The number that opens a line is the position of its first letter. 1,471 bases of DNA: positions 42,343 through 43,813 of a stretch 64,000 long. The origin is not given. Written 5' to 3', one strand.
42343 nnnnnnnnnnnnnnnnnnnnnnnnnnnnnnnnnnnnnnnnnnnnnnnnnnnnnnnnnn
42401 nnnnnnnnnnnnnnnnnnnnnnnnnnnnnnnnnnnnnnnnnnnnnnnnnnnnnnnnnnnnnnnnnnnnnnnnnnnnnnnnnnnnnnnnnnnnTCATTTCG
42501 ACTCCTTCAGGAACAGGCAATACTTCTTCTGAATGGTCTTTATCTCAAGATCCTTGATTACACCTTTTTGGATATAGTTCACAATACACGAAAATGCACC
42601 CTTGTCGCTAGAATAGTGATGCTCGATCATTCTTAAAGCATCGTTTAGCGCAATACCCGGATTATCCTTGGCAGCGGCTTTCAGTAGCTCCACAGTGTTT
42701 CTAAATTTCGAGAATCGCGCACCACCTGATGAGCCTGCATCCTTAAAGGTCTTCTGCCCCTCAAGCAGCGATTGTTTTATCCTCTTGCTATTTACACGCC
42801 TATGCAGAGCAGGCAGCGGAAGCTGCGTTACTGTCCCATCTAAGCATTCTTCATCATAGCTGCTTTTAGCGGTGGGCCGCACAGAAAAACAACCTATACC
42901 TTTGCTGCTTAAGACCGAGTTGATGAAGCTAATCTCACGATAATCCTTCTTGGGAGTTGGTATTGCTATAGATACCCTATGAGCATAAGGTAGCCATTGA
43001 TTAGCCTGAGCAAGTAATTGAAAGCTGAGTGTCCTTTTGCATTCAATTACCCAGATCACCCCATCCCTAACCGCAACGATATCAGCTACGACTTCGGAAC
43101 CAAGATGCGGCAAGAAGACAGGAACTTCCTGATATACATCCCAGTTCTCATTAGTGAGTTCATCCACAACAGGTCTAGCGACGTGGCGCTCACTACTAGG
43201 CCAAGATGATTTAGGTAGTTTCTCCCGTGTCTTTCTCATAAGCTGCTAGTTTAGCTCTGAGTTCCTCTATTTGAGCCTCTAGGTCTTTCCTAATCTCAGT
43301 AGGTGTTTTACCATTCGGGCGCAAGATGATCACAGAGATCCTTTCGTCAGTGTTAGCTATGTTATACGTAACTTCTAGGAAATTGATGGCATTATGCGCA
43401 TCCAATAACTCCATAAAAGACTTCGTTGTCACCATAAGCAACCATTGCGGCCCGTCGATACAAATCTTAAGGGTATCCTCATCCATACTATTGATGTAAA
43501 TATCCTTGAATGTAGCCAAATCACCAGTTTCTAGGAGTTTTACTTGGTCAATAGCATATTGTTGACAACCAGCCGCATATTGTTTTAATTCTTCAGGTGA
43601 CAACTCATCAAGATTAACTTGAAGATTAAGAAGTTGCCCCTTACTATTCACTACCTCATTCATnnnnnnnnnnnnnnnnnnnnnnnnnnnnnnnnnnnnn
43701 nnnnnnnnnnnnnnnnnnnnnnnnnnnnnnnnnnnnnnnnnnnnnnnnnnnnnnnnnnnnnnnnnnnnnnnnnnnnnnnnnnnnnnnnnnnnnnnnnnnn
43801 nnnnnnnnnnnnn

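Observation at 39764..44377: Five-member diversified paralog family ('GDDI' motif) with an interleaved PD-(D/E)xK nuclease-like gene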

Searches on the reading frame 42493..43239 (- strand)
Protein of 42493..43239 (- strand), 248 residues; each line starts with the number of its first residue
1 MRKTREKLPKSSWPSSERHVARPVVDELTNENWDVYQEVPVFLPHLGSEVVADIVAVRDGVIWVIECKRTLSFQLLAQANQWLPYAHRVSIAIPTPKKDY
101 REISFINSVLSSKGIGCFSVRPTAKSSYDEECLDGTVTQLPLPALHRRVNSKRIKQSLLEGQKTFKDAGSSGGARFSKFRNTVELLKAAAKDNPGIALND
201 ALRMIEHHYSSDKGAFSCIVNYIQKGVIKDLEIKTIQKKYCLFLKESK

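Call 5: search_protein_families(library=pfam, proteins=[window:42493-43239:-], max_evalue=1)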
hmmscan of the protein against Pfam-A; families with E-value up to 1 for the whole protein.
window:42493-43239:- (248 aa): 4 families
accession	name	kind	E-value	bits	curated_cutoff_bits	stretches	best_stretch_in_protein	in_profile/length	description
PF01870.24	Hjc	-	0.013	15.9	21.1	1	49-72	28-51/93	Archaeal holliday junction resolvase (hjc)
PF08378.17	NERD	-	0.018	16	22.1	1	17-83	6-70/111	Nuclease-related domain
PF24687.1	OrgC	-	0.17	12.7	27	1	143-203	18-78/83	Type III Secretion system protein OrgC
PF08525.16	OapA_N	-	0.93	9.9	20.7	0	141-149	4-12/28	Opacity-associated protein A N-terminal motif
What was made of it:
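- On PD-(D/E)xK nuclease superfamily (gene N, 42493-43239): Hjc scores 15.9 bits against a cut-off of 21.1, and NERD scores 16.0 against 22.1 (call 5).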

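Call 6: search_protein_families(library=phrogs, proteins=[window:42493-43239:-], max_evalue=1)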
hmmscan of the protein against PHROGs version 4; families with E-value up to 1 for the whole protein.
window:42493-43239:- (248 aa): 3 families
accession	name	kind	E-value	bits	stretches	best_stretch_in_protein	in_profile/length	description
phrog_12193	-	unknown function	1.2e-23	84.7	1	17-218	3-195/229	-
phrog_6591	-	DNA, RNA and nucleotide metabolism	0.022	15.6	1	24-70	14-57/124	Holliday junction resolvase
phrog_93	-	DNA, RNA and nucleotide metabolism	0.12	12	1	15-69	352-402/613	endonuclease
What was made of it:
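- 42493..43239 (-): Interleaved gene N (248 aa): SPO1 gp1.5-like protein with a PD-(D/E)xK signature (D53, E66-x-K68, Q78). phrog_12193 at 1.2e-23 (call 6).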

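Call 60: search_solved_structures(query=window:42493-43239:-, max_evalue=1, show_alignments=1)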
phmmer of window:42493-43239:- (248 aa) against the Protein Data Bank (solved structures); distinct sequences matched with E-value up to 1: 2.
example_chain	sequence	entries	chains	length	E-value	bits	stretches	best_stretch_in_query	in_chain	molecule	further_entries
6cjd_A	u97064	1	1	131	0.059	16.3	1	142-205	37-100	Putative cytoplasmic protein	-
8gre_C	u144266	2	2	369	0.44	13.4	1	89-143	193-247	F-box protein UCC1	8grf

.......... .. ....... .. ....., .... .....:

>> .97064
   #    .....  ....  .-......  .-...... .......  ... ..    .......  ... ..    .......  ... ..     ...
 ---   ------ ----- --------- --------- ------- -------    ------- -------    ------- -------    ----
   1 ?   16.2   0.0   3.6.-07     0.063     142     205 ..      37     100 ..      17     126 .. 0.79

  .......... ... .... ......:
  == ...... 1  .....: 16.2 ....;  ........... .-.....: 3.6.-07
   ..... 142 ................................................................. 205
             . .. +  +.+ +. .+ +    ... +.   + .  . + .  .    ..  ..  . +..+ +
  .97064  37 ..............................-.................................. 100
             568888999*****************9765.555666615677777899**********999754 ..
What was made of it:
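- On PD-(D/E)xK nuclease superfamily (gene N, 42493-43239): No PDB sequence relative was found (call 60).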

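Call 61: search_dna_similar(query=window:42493-43239:-, collection=phages, mode=protein, max_evalue=0.001, max_rows=12, rows=spread)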
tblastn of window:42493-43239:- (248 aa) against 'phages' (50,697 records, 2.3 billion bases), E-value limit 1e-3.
Records with a match: 21; places in all: 21; records where one place covers at least 80% of the query: 20.
Best place of each record, by identity: <60% 21.
By first word of the organism name: Bacillus 19; Deep-sea 2.
By host as written in the record: Bacillus subtilis 6; Bacillus subtilis BEST7003 3; Bacillus cereus BGSC 6E1 2; Bacillus cereus 2; - 2; Bacillus cereus HER1399 2; Bacillus subtilis Goe2 1; Bacillus subtilis subsp. subtilis str. 168 1; and 2 more.
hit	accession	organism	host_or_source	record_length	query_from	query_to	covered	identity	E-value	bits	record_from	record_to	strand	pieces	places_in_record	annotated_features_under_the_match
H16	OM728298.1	Bacillus phage vB_BsuM-Goe16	Bacillus subtilis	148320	23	217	79%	31.7%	4e-7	56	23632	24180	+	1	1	hypothetical protein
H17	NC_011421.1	Bacillus phage SPO1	Bacillus subtilis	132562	17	217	81%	29.2%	3e-9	62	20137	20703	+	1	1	1.5: gp1.5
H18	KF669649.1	Bacillus phage CampHawk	Bacillus subtilis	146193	17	217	81%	29.2%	3e-9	62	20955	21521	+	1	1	hypothetical protein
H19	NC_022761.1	Bacillus phage CampHawk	Bacillus subtilis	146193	17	217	81%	29.2%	3e-9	62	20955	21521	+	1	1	hypothetical protein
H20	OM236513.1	Bacillus phage SP82G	Bacillus subtilis BEST7003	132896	17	217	81%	29.2%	3e-9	62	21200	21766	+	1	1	hypothetical protein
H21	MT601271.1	Bacillus phage vB_BsuM-Goe10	Bacillus subtilis Delta6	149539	17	217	81%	29.2%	3e-9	62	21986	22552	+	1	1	hypothetical protein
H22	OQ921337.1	Bacillus phage SPO1L2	Bacillus subtilis BEST7003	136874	17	217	81%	28.7%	1e-9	64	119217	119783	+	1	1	hypothetical protein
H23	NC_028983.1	Bacillus phage Shanette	Bacillus cereus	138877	17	217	81%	28.1%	4e-13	74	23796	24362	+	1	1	hypothetical protein (x2)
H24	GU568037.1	Deep-sea thermophilic phage D6E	-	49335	19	217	80%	27.6%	2e-9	63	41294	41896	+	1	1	conserved hypothetical protein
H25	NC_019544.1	Deep-sea thermophilic phage D6E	-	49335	19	217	80%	27.6%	2e-9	63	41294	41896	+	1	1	hypothetical protein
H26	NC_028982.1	Bacillus phage JL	Bacillus cereus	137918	17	217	81%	27.1%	2e-12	72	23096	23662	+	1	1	hypothetical protein (x2)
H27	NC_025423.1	Bacillus phage CP-51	Bacillus cereus HER1399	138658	17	217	81%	27.1%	1e-11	70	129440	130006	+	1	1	hypothetical protein (x2)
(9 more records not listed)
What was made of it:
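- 42493..43239 (-): Weak Hjc and NERD hits (call 5). tblastn finds SPO1-like and D6E phages (call 61).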

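Call 71: find_related_loci(query=window:42493-43239:-, collection=metagenome_contigs, flank=10000)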
Query window:42493-43239:- (248 aa) in metagenome_contigs; peptide patterns used: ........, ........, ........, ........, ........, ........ (x = any residue, [..] = any of these).
193 stretches matched a pattern; 1 encode a relative of the query (tblastn E <= 1e-3); 1 distinct loci.
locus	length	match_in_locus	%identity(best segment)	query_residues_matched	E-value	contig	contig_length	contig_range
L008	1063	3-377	96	124-248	1e-87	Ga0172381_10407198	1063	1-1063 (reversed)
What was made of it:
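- Tried and rejected: The single allowed scan, run with N, returned only the already known 1-kb contig (call 71).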

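Call 72: find_related_loci(query=window:42493-43239:-, collection=viral_contigs, flank=10000)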
Query window:42493-43239:- (248 aa) in viral_contigs; peptide patterns used: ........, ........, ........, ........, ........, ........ (x = any residue, [..] = any of these).
3 stretches matched a pattern, but none encodes a relative of the query by tblastn (E <= 1e-3).

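Call 77: get_annotated_region(hit=H17, flank=3000)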
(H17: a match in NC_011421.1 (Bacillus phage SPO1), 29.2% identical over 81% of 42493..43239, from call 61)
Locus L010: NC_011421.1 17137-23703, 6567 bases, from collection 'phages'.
description: Bacillus phage SPO1, complete genome.
organism: Bacillus phage SPO1 (NCBI taxid 2884427)
taxonomy: Viruses; Duplodnaviria; Heunggongvirae; Uroviricota; Caudoviricetes; Herelleviridae; Spounavirinae; Okubovirus; Okubovirus SPO1
host: Bacillus subtilis; source: soil; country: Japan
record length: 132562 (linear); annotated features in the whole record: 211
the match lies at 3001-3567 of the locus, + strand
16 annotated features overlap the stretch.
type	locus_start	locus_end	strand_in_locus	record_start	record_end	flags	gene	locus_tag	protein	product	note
CDS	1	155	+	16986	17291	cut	0.5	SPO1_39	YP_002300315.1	gp0.5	-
CDS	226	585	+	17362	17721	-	0.6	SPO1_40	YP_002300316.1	gp0.6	-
CDS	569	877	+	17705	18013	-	0.7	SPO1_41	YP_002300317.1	gp0.7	-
CDS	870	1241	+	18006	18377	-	0.8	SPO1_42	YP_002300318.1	gp0.8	-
CDS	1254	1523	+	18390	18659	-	0.9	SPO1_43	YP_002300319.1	gp0.9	-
CDS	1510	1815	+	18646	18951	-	1.1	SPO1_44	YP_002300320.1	gp1.1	-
CDS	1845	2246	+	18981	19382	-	1.2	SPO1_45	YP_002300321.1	site-specific recombination directionality factor RDF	-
CDS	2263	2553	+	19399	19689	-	1.3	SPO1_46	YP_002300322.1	gp1.3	-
CDS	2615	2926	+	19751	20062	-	1.4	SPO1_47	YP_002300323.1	gp1.4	-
CDS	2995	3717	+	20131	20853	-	1.5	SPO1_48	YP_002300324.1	gp1.5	-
CDS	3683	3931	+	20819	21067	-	1.6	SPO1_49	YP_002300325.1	gp1.6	-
CDS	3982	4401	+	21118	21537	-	1.7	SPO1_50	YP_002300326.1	gp1.7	-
CDS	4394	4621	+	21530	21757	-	1.8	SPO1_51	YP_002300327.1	gp1.8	-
CDS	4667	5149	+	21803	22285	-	1.9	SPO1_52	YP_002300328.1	gp1.9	-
CDS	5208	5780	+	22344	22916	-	2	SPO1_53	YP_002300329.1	gp2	-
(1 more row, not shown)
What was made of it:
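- N homologues occur in SPO1-like Bacillus phages and in phage D6E (call 61), and the SPO1 neighbours checked are unnamed small gp genes (call 77).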

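Call 78: get_annotated_region(hit=H24, flank=300)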
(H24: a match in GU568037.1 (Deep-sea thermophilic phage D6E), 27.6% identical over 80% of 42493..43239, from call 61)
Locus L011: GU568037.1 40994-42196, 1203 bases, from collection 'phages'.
description: Deep-sea thermophilic phage D6E, complete genome.
organism: Deep-sea thermophilic phage D6E (NCBI taxid 749413)
taxonomy: Viruses; Duplodnaviria; Heunggongvirae; Uroviricota; Caudoviricetes
host: -; source: -; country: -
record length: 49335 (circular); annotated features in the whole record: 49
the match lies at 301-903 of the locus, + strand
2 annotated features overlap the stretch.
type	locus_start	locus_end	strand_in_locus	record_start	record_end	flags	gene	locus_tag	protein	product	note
CDS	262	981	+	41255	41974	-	-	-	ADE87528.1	conserved hypothetical protein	D6E-ORF42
CDS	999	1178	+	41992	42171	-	-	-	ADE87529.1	hypothetical protein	D6E-ORF43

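Call 79: get_annotated_region(hit=H23, flank=300)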
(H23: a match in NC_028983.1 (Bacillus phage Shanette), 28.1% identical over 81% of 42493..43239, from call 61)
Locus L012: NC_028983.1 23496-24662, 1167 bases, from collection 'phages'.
description: Bacillus phage Shanette, complete genome.
organism: Bacillus phage Shanette (NCBI taxid 1296656)
taxonomy: Viruses; Duplodnaviria; Heunggongvirae; Uroviricota; Caudoviricetes; Herelleviridae; Spounavirinae; Siminovitchvirus; Siminovitchvirus shanette
host: Bacillus cereus; source: soil; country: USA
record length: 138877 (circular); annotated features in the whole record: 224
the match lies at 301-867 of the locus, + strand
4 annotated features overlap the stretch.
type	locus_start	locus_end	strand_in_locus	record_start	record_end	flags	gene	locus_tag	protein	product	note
CDS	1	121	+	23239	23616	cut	-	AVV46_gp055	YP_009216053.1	hypothetical protein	gp55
CDS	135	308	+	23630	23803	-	-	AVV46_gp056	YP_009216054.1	hypothetical protein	gp56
CDS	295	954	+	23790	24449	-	-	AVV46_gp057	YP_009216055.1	hypothetical protein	gp57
CDS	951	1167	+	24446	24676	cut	-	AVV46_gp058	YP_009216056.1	hypothetical protein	gp58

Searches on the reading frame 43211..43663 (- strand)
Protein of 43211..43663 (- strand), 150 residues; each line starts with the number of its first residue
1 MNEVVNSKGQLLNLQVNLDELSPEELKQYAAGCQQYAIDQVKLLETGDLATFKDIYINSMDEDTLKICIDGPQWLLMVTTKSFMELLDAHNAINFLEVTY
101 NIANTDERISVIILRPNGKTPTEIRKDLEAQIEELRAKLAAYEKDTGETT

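Call 5: search_protein_families(library=pfam, proteins=[window:43211-43663:-], max_evalue=1)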
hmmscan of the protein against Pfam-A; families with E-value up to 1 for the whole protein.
window:43211-43663:- (150 aa): 1 family
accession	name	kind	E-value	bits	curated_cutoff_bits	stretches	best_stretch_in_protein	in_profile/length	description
PF02912.23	Phe_tRNA-synt_N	-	0.072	13.5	22.3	0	118-144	39-65/69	Aminoacyl tRNA synthetase class II, N-terminal domain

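Call 6: search_protein_families(library=phrogs, proteins=[window:43211-43663:-], max_evalue=1)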
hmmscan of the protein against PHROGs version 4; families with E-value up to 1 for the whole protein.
window:43211-43663:- (150 aa): 5 families
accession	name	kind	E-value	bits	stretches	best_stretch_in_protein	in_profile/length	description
phrog_14583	-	unknown function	2.4e-06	28.1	1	53-142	81-169/236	-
phrog_8364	-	unknown function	0.0018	18.8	1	89-134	121-165/234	-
phrog_7952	-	unknown function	0.11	13.6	1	85-132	86-129/164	-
phrog_23831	-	unknown function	0.13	13.5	1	17-36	4-23/62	-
phrog_14454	-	unknown function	0.31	12.7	0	120-144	59-83/89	-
